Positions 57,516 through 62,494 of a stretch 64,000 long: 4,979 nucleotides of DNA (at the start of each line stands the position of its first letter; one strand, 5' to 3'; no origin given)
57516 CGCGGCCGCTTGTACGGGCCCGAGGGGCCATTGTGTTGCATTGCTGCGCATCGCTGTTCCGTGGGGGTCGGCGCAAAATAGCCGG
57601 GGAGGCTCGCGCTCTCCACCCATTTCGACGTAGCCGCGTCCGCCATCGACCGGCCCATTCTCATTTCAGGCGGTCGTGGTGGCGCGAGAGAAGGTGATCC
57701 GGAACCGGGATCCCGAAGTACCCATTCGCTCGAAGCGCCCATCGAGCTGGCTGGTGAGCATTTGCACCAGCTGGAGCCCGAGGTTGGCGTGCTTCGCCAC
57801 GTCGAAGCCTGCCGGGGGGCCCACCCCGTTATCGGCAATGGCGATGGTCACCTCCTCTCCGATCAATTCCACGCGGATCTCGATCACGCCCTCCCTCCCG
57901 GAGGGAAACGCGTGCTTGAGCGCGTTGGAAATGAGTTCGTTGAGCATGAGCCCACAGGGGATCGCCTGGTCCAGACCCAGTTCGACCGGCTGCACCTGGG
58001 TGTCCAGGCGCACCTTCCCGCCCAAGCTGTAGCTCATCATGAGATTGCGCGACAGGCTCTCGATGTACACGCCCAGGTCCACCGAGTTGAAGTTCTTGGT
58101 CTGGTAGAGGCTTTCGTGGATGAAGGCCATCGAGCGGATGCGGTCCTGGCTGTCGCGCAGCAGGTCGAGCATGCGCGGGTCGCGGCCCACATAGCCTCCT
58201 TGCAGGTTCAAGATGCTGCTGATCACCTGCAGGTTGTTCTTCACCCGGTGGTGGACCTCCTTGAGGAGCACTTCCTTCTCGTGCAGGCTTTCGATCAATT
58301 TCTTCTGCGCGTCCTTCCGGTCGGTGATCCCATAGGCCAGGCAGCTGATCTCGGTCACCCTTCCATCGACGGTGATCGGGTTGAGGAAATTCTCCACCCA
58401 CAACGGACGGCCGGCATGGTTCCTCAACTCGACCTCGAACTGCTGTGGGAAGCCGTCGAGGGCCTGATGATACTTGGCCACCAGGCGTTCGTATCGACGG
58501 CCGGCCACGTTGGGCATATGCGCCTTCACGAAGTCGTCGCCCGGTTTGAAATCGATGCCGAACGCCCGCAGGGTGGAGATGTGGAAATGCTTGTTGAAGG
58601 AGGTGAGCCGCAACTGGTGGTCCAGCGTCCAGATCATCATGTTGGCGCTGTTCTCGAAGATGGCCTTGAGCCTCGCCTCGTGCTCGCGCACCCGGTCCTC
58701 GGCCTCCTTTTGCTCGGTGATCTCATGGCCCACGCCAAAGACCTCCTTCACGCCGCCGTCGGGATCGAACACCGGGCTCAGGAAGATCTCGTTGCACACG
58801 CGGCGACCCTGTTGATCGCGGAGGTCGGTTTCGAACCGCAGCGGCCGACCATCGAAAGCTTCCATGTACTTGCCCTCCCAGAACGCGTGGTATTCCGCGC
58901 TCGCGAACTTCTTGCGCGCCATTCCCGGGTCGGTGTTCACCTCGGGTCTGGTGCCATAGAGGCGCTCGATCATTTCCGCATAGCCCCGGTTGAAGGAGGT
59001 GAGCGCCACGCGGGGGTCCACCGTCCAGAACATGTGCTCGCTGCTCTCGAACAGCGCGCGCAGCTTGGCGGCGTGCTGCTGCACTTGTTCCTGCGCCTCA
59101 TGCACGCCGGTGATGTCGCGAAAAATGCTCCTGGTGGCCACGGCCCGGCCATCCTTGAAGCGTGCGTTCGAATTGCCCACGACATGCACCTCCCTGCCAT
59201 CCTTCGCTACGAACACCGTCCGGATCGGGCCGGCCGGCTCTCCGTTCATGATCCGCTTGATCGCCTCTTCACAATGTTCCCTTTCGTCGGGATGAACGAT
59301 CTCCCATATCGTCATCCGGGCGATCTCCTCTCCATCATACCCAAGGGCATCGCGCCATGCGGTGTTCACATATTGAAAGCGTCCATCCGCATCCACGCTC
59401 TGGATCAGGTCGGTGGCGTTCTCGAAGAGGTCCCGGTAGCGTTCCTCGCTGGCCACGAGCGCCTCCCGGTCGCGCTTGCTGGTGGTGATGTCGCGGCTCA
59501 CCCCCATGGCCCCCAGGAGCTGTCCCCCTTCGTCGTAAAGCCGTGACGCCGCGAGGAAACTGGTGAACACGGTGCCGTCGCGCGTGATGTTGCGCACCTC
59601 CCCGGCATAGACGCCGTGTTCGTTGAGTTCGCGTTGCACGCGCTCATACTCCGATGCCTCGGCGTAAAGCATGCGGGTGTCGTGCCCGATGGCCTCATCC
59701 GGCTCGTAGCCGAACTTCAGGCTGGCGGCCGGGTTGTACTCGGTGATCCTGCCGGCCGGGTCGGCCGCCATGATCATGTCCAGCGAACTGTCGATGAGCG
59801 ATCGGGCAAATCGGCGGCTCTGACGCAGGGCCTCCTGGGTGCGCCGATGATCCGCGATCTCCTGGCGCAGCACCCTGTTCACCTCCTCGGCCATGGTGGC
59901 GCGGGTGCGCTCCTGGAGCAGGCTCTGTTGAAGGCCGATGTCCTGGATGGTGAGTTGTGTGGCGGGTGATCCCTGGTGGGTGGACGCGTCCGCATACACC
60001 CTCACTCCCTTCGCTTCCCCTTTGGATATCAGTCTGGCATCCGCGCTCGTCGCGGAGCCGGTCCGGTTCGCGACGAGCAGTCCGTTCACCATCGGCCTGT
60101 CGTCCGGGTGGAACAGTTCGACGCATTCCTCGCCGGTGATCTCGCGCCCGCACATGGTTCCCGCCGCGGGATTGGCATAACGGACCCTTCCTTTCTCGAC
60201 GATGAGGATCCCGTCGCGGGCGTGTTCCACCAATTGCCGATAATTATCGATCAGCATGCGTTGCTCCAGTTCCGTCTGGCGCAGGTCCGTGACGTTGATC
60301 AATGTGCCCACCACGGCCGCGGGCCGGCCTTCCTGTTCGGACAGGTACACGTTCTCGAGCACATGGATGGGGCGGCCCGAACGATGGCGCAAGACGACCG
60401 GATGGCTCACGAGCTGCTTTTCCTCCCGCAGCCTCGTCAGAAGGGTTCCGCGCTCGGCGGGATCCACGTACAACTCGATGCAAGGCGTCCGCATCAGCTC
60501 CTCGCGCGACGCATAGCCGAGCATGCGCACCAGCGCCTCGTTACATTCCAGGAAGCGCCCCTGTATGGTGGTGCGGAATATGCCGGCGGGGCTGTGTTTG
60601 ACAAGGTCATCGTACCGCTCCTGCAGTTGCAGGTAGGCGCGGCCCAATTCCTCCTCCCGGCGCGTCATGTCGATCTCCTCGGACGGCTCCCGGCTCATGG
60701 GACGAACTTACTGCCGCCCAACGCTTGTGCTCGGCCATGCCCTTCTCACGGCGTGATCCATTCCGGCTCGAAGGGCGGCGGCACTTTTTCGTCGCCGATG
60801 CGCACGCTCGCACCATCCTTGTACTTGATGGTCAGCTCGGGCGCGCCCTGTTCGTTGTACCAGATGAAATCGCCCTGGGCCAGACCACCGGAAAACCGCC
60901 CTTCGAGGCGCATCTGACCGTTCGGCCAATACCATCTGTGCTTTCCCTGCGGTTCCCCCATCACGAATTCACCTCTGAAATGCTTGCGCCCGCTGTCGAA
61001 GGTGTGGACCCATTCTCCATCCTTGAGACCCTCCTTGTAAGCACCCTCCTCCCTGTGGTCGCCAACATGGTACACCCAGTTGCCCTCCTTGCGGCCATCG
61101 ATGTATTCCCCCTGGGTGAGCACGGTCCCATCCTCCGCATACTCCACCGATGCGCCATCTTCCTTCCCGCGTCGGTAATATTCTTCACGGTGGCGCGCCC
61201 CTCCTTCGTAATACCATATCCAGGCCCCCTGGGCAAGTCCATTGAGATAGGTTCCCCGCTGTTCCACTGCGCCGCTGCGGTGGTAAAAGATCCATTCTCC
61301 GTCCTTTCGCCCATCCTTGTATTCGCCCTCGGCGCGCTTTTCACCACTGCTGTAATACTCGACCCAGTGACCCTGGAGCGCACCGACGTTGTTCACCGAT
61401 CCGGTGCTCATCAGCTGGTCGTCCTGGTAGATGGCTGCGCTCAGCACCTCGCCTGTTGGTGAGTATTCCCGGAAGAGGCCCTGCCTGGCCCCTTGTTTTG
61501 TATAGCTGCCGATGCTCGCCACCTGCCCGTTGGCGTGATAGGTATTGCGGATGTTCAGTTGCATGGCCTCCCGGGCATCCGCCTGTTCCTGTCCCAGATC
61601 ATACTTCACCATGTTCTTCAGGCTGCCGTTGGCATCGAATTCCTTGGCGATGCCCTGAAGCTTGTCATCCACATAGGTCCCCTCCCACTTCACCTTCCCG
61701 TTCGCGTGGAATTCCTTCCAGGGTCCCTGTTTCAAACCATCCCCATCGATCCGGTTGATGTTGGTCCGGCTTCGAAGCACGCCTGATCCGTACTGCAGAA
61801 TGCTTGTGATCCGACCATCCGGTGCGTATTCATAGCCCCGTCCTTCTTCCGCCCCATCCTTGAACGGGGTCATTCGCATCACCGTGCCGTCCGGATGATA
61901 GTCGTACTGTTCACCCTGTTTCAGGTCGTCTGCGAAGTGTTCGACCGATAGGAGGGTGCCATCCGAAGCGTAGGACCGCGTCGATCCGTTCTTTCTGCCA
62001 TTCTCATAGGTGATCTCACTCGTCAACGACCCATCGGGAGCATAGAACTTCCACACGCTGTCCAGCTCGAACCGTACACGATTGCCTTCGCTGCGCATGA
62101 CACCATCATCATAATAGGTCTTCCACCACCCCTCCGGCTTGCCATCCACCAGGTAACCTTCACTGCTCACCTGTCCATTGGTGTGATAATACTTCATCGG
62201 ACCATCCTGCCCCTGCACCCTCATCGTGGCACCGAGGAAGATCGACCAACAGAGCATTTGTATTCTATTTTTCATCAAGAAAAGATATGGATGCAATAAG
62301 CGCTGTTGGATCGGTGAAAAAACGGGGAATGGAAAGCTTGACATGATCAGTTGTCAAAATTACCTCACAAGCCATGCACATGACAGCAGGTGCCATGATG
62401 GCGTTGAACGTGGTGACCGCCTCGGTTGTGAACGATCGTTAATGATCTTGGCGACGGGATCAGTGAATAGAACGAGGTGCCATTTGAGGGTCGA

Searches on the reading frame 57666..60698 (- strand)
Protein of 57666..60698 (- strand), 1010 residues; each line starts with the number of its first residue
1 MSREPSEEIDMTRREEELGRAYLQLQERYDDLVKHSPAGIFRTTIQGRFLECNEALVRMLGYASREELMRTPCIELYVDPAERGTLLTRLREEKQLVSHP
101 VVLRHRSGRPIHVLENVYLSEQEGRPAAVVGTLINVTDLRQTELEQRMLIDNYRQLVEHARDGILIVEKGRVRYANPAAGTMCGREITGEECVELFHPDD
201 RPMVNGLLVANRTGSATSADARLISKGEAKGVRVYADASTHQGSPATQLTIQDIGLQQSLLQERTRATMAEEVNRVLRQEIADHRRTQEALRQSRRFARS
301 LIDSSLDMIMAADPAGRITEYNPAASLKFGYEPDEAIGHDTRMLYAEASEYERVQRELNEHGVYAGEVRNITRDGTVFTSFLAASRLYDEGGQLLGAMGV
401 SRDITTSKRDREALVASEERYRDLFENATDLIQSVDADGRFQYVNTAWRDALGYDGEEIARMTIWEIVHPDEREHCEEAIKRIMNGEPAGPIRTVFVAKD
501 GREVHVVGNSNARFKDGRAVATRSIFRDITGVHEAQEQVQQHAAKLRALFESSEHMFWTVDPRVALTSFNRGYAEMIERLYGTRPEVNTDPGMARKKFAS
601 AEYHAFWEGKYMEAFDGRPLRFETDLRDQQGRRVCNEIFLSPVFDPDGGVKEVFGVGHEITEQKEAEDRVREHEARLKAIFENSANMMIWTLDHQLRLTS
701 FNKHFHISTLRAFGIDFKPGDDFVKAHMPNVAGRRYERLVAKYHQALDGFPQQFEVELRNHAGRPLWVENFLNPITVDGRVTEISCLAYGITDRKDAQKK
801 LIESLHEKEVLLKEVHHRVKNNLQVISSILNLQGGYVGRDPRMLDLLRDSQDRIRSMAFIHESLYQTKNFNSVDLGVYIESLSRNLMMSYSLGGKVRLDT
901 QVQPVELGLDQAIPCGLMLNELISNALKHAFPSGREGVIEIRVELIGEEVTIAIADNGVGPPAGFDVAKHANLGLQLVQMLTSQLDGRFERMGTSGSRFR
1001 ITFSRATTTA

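Call 68: search_protein_families(library=pfam, proteins=[window:57666-60698:-], max_evalue=0.001)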
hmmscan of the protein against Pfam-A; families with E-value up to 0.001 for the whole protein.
window:57666-60698:- (1010 aa): 9 families
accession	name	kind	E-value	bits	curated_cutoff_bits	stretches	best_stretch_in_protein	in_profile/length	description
PF13426.13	PAS_9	-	5.4e-52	174.8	27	3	308-405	3-102/103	PAS domain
PF00989.32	PAS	-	2e-49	166.7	22.6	4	419-516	1-99/113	PAS fold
PF08448.16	PAS_4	-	2.5e-45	153.7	23.1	5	425-533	1-109/110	PAS fold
PF13188.13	PAS_8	-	3.7e-41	138.1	21.8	4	153-202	3-53/65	PAS domain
PF07568.18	HisKA_2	-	1.7e-25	89.3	22.3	1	814-890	1-76/76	Histidine kinase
PF08447.18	PAS_3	-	9.7e-23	80.7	25.6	1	443-518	3-81/89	PAS fold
PF02518.31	HATPase_c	-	1.4e-09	38.8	26.4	1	917-1004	8-108/111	Histidine kinase-, DNA gyrase B-, and HSP90-like ATPase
PF13581.12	HATPase_c_2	-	2.2e-07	31.3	27.4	1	913-988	30-113/127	Histidine kinase-like ATPase domain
PF07536.20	HWE_HK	-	5.4e-05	24.3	22.8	1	814-869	1-53/83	HWE histidine kinase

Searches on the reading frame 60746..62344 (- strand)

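Call 68: search_protein_families(library=pfam, proteins=[window:60746-62344:-], max_evalue=0.001)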
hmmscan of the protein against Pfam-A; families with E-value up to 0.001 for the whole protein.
window:60746-62344:- (532 aa): 1 family
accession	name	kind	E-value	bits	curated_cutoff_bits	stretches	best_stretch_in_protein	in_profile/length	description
PF07661.19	MORN_2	-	2.8e-44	144.3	29.6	0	205-226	1-22/22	MORN repeat variant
